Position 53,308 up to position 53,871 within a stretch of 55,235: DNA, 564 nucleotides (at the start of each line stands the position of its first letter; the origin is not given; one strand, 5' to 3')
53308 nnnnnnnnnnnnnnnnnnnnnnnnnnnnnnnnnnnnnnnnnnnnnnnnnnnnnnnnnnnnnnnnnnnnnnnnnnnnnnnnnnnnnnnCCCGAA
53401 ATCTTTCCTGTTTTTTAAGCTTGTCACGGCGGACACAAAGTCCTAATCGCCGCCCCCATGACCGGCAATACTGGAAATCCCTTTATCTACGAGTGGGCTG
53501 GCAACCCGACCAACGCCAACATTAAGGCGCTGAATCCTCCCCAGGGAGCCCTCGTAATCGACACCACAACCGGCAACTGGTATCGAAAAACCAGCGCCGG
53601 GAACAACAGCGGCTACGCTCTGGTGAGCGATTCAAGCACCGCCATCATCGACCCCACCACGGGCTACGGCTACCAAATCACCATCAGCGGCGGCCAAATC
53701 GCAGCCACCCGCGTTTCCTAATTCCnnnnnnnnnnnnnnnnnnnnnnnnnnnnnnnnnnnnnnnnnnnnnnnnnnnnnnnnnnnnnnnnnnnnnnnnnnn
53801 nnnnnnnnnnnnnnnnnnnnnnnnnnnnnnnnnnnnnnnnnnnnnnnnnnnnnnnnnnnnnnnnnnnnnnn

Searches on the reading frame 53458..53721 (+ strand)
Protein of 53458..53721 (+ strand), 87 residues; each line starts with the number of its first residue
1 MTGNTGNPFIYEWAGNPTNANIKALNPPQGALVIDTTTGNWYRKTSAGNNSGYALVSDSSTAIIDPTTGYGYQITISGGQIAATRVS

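Call 64: search_protein_families(library=pfam, proteins=[window:53458-53721:+], max_evalue=0.05)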
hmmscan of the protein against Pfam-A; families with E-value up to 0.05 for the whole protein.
window:53458-53721:+ (87 aa): 1 family
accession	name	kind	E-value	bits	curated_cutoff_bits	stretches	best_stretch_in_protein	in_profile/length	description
PF24060.1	DUF7361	-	0.018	15.8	29.5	0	58-81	34-57/95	Domain of unknown function (DUF7361)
